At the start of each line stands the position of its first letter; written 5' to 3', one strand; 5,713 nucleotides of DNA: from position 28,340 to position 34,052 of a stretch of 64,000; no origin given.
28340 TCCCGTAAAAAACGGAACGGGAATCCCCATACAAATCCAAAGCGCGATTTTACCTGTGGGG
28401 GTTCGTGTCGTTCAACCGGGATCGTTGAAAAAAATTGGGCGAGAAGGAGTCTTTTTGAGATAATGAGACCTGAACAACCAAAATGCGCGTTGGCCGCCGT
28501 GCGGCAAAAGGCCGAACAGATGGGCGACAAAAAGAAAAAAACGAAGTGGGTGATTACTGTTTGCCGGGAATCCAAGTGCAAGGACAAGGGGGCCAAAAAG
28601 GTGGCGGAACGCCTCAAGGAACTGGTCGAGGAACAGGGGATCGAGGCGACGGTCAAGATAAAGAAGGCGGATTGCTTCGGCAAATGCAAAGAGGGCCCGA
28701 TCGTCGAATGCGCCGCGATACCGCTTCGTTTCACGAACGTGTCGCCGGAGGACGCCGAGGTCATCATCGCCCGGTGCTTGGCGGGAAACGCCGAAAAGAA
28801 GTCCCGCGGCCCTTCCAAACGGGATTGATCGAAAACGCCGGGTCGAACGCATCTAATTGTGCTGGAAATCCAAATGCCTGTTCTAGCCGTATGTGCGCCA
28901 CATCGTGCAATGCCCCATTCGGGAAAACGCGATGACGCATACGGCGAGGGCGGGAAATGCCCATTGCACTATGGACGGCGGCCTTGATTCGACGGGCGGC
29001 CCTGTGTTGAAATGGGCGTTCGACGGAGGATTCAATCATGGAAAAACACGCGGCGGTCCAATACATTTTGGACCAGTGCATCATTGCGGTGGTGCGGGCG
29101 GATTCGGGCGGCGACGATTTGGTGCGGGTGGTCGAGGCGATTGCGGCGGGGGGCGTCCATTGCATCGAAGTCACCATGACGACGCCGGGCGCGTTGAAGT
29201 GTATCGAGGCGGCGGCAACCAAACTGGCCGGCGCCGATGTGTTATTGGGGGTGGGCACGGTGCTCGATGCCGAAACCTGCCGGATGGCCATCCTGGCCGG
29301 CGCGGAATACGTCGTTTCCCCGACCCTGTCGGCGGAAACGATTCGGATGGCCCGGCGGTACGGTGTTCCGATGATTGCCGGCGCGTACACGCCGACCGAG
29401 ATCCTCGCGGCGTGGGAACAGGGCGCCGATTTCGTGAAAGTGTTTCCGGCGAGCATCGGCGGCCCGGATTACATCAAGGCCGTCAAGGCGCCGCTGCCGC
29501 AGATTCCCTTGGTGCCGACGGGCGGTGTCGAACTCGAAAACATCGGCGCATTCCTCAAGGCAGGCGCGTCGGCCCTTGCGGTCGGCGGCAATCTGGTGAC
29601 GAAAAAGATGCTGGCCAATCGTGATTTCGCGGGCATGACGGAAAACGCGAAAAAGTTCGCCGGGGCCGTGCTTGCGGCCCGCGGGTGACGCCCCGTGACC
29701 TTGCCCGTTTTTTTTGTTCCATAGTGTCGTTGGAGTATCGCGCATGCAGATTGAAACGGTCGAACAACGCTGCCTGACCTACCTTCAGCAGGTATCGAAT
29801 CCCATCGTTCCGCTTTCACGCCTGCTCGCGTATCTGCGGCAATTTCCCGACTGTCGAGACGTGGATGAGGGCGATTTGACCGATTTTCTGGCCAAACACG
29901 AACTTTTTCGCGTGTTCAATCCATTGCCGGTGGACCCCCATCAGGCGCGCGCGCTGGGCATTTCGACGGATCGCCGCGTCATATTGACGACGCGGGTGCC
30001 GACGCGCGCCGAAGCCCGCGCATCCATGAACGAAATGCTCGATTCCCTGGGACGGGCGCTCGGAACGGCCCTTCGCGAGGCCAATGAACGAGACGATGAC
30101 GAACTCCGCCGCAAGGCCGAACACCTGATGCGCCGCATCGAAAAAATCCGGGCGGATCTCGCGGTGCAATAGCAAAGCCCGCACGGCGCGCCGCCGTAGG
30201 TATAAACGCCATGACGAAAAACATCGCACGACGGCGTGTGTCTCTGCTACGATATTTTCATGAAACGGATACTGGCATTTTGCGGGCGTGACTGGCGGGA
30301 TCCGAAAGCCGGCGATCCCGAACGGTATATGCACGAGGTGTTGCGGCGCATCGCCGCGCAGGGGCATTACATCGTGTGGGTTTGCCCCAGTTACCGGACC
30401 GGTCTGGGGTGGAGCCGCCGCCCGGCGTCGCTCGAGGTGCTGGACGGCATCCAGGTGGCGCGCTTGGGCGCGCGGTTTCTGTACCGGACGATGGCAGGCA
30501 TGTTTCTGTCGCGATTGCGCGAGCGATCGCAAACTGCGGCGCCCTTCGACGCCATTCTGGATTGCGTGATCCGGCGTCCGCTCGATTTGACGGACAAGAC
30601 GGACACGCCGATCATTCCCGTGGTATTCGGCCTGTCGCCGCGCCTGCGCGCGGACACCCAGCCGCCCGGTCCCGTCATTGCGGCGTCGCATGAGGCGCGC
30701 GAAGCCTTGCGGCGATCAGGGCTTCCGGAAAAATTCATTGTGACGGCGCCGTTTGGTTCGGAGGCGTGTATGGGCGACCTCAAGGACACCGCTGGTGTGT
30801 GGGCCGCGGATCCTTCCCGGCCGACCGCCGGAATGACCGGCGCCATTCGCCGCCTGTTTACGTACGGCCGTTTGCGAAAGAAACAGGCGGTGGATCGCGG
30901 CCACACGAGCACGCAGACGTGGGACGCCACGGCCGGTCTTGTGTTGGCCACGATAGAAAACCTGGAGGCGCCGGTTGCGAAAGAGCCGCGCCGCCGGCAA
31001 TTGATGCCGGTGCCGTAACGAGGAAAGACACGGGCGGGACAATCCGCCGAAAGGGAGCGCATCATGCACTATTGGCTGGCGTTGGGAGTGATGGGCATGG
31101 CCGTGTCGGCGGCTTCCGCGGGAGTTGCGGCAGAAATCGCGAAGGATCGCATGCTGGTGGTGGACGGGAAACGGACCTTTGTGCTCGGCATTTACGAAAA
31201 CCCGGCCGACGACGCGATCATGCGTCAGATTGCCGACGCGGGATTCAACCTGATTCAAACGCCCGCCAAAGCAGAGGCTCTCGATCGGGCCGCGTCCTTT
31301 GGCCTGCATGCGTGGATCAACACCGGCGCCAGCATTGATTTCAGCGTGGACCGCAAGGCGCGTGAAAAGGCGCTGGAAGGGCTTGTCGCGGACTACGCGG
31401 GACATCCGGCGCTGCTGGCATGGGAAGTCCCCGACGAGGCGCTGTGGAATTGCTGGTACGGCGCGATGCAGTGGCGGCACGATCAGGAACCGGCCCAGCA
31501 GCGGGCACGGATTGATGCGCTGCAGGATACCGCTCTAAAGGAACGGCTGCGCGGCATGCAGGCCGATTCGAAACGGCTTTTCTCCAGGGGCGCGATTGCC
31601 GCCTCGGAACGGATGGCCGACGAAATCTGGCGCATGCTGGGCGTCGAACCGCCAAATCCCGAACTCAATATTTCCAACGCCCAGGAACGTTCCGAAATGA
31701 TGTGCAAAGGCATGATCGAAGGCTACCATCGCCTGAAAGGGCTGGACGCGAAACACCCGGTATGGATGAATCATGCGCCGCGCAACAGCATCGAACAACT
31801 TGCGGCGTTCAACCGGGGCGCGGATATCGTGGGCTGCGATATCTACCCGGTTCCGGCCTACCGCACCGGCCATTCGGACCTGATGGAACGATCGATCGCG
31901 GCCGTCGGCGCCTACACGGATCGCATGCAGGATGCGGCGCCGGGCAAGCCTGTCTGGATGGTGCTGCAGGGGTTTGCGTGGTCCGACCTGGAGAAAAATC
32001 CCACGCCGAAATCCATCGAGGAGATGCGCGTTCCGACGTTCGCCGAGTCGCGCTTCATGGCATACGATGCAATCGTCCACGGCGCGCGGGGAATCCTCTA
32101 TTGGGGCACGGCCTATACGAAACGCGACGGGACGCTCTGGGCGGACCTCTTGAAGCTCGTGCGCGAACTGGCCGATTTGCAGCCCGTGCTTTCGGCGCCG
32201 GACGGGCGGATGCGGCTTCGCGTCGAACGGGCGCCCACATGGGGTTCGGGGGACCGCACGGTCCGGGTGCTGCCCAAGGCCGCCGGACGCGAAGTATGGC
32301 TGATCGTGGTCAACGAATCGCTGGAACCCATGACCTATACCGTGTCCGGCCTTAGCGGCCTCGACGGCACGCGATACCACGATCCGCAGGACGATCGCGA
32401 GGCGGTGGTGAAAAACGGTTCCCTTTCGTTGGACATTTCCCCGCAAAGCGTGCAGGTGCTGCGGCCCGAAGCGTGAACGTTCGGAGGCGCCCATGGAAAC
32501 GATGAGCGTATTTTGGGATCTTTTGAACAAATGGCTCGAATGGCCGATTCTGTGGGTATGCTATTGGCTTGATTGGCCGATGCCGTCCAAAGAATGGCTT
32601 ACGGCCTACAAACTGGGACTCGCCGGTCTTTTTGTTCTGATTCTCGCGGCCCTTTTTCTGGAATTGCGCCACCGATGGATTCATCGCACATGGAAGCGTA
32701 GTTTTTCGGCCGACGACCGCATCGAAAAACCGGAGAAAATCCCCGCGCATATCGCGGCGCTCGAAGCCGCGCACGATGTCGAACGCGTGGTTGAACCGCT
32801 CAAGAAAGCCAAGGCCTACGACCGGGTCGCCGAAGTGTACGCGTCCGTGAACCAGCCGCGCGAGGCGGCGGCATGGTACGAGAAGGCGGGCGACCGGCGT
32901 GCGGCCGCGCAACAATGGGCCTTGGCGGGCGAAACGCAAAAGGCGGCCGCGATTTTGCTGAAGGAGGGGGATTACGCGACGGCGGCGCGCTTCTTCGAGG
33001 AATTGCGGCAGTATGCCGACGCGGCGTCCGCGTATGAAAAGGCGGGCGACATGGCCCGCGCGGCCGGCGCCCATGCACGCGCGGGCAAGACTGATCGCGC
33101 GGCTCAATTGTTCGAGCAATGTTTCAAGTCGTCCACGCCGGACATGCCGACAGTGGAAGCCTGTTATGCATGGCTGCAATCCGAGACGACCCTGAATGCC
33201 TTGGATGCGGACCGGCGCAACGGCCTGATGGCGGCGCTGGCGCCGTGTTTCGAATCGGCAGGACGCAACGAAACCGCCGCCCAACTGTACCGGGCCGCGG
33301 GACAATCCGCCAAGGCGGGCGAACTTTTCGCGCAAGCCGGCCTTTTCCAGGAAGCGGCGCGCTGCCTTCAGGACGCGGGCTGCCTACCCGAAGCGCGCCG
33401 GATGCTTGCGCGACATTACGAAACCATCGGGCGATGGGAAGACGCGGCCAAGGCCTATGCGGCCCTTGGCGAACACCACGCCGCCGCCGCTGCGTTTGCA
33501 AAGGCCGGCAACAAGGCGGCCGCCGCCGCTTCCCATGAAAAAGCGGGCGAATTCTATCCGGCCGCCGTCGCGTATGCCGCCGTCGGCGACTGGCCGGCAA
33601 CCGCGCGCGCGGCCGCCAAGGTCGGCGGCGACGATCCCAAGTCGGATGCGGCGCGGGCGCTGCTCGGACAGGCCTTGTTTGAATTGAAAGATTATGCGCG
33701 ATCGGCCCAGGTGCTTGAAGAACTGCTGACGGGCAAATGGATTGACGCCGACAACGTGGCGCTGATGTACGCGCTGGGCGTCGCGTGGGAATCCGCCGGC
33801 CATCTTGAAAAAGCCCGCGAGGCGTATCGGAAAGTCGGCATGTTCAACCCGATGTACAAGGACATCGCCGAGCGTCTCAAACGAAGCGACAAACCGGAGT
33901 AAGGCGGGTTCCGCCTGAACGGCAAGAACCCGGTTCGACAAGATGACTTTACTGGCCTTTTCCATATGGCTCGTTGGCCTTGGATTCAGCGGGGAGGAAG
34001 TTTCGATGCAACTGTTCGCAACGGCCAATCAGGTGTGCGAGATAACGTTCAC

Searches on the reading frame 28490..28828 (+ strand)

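Call 54: search_protein_families(library=pfam, proteins=[window:28490-28828:+], max_evalue=0.00001)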
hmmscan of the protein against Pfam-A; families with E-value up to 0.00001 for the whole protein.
window:28490-28828:+ (112 aa): 1 family
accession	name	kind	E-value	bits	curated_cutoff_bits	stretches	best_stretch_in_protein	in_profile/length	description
PF01257.25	2Fe-2S_thioredx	-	9e-08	32.5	24.8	1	14-95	60-143/145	Thioredoxin-like [2Fe-2S] ferredoxin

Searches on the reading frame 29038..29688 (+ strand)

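Call 54: search_protein_families(library=pfam, proteins=[window:29038-29688:+], max_evalue=0.00001)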
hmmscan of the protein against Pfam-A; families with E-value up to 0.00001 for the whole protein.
window:29038-29688:+ (216 aa): 2 families
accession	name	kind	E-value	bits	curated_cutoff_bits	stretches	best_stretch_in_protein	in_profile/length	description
PF01081.25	Aldolase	-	4.7e-39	134.3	27.8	1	14-200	9-193/196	KDPG and KHG aldolase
PF02581.23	TMP-TENI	-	6.6e-07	29.3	27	0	17-182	3-176/180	Thiamine monophosphate synthase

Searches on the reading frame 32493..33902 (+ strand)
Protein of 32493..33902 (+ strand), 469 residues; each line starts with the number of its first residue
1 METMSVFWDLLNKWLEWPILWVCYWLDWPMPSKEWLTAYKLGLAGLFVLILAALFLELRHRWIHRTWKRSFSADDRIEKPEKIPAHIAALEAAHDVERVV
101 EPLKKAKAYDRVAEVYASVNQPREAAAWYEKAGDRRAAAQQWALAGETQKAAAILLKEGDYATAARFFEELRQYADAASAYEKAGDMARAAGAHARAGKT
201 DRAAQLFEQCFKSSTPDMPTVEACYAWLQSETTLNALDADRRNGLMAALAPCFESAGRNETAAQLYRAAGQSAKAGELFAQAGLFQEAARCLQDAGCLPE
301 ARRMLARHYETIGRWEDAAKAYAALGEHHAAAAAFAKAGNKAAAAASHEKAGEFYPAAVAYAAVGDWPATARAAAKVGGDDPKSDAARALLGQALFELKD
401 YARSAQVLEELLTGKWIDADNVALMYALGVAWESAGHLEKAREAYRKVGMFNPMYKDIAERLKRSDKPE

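Call 54: search_protein_families(library=pfam, proteins=[window:32493-33902:+], max_evalue=0.00001)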
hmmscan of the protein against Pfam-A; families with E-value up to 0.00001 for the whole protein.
window:32493-33902:+ (469 aa): 7 families
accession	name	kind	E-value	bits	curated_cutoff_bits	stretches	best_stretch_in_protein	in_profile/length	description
PF07719.23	TPR_2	-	2.5e-08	33.8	27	0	424-448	3-27/34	Tetratricopeptide repeat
PF13176.12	TPR_7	-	4.3e-08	33.1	27.9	0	304-323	4-23/36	Tetratricopeptide repeat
PF14559.12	TPR_19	-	5.4e-07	30.3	25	0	363-412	3-52/68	Tetratricopeptide repeat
PF00637.26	Clathrin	-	1.1e-06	28.9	29.6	0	78-139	56-116/143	Region in Clathrin and VPS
PF13424.12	TPR_12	-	3.1e-06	27.7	30.1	0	374-413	33-73/77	Tetratricopeptide repeat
PF13428.12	TPR_14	-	3.4e-06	27.6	23.5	0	149-186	5-43/44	Tetratricopeptide repeat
PF13181.12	TPR_8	-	4.3e-06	26.9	25.7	0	389-412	5-28/34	Tetratricopeptide repeat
